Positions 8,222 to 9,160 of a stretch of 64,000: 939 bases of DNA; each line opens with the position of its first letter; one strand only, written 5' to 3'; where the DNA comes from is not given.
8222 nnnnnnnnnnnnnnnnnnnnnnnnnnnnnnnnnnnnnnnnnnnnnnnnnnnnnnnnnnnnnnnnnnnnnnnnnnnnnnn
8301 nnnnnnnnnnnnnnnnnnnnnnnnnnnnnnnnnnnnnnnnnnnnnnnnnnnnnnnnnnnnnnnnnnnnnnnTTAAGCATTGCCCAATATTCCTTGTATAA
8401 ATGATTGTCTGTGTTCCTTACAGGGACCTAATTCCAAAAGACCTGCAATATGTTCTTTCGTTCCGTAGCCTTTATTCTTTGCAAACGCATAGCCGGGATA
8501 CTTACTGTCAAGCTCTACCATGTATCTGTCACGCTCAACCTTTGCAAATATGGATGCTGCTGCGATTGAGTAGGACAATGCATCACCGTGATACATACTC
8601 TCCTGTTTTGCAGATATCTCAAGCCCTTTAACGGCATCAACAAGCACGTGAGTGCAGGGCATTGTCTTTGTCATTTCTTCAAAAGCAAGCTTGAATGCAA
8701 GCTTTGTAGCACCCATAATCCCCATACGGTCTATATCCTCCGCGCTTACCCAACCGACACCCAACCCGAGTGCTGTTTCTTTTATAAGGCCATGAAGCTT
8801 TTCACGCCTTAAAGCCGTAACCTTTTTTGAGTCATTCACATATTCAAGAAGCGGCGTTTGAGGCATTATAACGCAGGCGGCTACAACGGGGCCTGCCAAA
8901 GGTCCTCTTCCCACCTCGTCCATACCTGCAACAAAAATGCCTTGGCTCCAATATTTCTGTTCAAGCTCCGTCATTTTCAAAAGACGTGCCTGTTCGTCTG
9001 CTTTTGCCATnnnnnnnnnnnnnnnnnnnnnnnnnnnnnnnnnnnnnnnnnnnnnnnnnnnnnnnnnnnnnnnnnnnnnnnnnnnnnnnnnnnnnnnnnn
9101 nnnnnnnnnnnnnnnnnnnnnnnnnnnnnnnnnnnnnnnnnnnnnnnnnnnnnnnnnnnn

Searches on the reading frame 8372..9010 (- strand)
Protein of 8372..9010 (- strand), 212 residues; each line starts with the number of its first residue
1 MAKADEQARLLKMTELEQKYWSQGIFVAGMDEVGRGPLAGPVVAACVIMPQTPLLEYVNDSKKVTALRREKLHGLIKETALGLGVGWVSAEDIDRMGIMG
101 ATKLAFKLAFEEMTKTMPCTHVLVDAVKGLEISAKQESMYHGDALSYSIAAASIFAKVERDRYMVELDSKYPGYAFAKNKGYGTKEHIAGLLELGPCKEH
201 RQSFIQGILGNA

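Call 18: search_protein_families(library=ncbifam, proteins=[window:8372-9010:-], max_evalue=0.001)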
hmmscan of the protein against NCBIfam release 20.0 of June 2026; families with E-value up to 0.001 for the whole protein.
window:8372-9010:- (212 aa): 10 families
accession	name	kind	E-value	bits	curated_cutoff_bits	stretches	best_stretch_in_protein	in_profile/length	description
NF000594.1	PRK00015.1-1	equivalog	1.9e-76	257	243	1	3-204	46-245/251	ribonuclease HII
NF000595.1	PRK00015.1-3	equivalog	6.8e-61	205.6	167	1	26-204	3-181/188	ribonuclease HII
NF010538.0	PRK13926.1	equivalog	1.7e-56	191.8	285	1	15-204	11-198/213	ribonuclease HII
NF010537.0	PRK13925.1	equivalog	1.7e-52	178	252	1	24-206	9-194/200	ribonuclease HII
NF000596.1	PRK00015.1-4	equivalog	2.7e-51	174.1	251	1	27-204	2-177/186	ribonuclease HII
NF000598.1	PRK00015.2-2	equivalog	6.1e-47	159.9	273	1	26-205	21-201/203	ribonuclease HII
NF000600.1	PRK00015.2-4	equivalog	2.3e-44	151.5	364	1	22-206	24-209/212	ribonuclease HII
NF011119.0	PRK14550.1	equivalog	1.4e-22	80.7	350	1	27-205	2-186/204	ribonuclease HII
TIGR00729.1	TIGR00729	equivalog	3.1e-17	63.3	123.3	1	27-171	1-164/207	ribonuclease HII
TIGR00716.1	rnhC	equivalog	5.9e-05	22.5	161.2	0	26-71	82-131/284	ribonuclease HIII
